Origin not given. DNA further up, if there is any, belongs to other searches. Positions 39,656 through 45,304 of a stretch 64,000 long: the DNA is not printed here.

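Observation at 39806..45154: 1782-aa membrane-anchored surface protein combining S8 subtilase, a long parallel beta-helix and four Ig/Fn3-like domains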

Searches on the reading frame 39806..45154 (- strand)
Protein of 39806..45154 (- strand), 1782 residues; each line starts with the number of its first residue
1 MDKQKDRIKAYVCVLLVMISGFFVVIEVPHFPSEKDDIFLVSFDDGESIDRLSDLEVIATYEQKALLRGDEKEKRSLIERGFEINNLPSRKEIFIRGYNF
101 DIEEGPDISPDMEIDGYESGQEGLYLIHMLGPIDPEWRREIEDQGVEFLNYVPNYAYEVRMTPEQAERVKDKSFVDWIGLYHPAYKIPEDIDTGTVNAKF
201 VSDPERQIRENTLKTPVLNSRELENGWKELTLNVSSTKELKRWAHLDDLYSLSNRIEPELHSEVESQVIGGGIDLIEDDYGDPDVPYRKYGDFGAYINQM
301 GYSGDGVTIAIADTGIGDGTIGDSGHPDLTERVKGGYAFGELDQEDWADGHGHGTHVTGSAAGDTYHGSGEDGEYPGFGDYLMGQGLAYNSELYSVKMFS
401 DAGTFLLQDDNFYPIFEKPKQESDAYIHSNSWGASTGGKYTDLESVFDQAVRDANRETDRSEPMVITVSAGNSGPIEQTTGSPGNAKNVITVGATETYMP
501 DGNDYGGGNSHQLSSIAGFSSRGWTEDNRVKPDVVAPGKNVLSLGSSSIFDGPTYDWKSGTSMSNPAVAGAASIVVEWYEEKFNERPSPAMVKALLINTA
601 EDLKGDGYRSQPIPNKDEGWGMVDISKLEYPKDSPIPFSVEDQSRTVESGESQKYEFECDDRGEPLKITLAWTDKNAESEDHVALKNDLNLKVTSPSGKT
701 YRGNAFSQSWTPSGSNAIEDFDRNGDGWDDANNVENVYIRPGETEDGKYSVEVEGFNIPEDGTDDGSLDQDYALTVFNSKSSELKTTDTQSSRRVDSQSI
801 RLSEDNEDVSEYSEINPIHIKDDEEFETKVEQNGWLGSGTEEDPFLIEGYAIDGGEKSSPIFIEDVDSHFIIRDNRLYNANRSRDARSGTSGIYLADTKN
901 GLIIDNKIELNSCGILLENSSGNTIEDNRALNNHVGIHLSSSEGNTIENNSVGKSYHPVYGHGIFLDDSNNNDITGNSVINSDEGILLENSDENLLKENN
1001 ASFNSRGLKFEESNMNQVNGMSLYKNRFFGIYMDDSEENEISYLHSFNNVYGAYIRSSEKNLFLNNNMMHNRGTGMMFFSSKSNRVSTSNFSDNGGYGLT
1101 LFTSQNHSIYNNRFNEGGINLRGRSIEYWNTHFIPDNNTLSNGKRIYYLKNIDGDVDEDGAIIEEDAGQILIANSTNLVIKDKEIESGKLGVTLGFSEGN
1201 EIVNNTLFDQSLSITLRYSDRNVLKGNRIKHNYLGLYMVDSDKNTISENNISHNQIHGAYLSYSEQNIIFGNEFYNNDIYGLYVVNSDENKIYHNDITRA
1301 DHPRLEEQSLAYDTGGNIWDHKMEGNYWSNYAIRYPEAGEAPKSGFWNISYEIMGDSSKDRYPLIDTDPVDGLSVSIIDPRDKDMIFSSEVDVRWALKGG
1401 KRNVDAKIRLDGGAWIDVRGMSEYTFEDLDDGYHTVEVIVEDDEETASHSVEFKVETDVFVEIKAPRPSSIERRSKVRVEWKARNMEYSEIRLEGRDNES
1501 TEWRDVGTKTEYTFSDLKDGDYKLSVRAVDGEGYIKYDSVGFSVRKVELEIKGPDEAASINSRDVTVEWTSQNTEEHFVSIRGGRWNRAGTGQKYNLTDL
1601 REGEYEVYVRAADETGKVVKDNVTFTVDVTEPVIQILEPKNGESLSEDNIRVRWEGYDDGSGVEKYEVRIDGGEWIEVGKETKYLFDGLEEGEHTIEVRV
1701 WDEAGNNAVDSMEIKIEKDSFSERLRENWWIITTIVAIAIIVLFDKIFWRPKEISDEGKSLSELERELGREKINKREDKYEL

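Call 3: search_protein_families(library=pfam, proteins=[window:39806-45154:-], max_evalue=0.1)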
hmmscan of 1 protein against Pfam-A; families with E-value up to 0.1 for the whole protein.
window:39806-45154:- (1782 aa): 18 families
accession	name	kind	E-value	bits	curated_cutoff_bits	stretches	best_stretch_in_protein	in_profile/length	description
PF05048.19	NosD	-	2.6e-61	207.2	23.6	3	1144-1331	16-210/212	Periplasmic copper-binding protein (NosD)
PF13229.12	Beta_helix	-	2.8e-46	157.5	25.9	4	1168-1297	24-158/158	Right handed beta helix region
PF00082.27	Peptidase_S8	-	1.1e-42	146.8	21.8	1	304-621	1-288/288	Subtilase family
PF07495.19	Y_Y_Y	-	4.5e-14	52.5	26.6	2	1492-1538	13-56/65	Y_Y_Y domain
PF19077.6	Big_13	-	5.2e-11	43.4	27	2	1681-1716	61-100/102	Bacterial Ig-like domain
PF24421.1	Ig_J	-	1e-10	42.1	29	1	1490-1534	44-90/104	Tip attachment protein J, Ig-like domain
PF17957.7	Big_7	-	3e-09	37.8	24.1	1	1632-1698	1-70/70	Bacterial Ig domain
PF09136.16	Glucodextran_B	-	5.2e-07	29.9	27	1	1548-1628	2-82/83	Glucodextranase, domain B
PF00041.27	fn3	-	7e-07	29.8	25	1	1473-1534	12-74/84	Fibronectin type III domain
PF00801.26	PKD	-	5.8e-05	23.5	23.5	0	1562-1618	27-72/80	PKD domain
PF22352.2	K319L-like_PKD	-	0.00031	21.1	27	0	1591-1627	48-84/84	K319L-like, PKD domain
PF13750.12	Big_3_3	-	0.00059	20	27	1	1594-1640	6-51/157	Bacterial Ig-like domain (group 3)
PF15418.12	DUF4625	-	0.00076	20.2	27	0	1690-1716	104-130/131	Domain of unknown function (DUF4625)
PF17996.7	CE2_N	-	0.0015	19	27.9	1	1660-1718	38-100/108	Carbohydrate esterase 2 N-terminal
PF04234.18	CopC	-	0.006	18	23.3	0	1587-1627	52-92/92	CopC domain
PF20164.4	GspA_SrpA_N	-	0.013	16.3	27.4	1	1598-1718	14-113/117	GspA/SrpA SigLec-like domain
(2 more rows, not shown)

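Call 4: search_protein_families(library=ncbifam, proteins=[window:39806-45154:-], max_evalue=0.1)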
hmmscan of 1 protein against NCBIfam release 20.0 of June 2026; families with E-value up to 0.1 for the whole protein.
window:39806-45154:- (1782 aa): 10 families
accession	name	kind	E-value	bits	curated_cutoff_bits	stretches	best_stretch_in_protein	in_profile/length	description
TIGR03804.1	para_beta_helix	repeat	3.2e-42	142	19.45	6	914-954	1-41/44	parallel beta-helix repeat protein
TIGR04247.1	NosD_copper_fam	subfamily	1.1e-23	83.5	300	3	888-1027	147-286/377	nitrous oxide reductase family maturation protein NosD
TIGR03921.1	T7SS_mycosin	equivalog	1.8e-13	50.3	278.75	1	303-625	11-281/353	type VII secretion-associated serine protease mycosin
NF033707.1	T9SS_sortase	equivalog_domain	5.2e-10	37.6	420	1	1682-1719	954-991/1095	type IX secretion system sortase PorU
NF047446.1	barrel_OmpL47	domain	2.1e-08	34.5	40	1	1656-1713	11-65/68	OmpL47-type beta-barrel domain-containing protein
NF033595.1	denti_PrtP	equivalog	2.3e-06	26.5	300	1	534-626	414-499/606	dentilisin complex serine proteinase subunit PrtP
TIGR03805.1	beta_helix_1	subfamily_domain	8.5e-06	25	141.5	1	888-945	128-185/314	parallel beta-helix domain-containing protein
NF042956.1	IteS_antiphage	equivalog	7.4e-05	21.2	900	1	481-601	414-534/747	S8 family anti-phage peptidase IteS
NF051851.1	AtpSerPepEprS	equivalog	0.00089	17.4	1700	1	547-627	290-361/988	autotransporter serine peptidase EprS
NF033510.3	Ca_tandemer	repeat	0.0094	16.3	50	0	1687-1707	75-95/96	Ca2+-stabilized repeat-containing adhesin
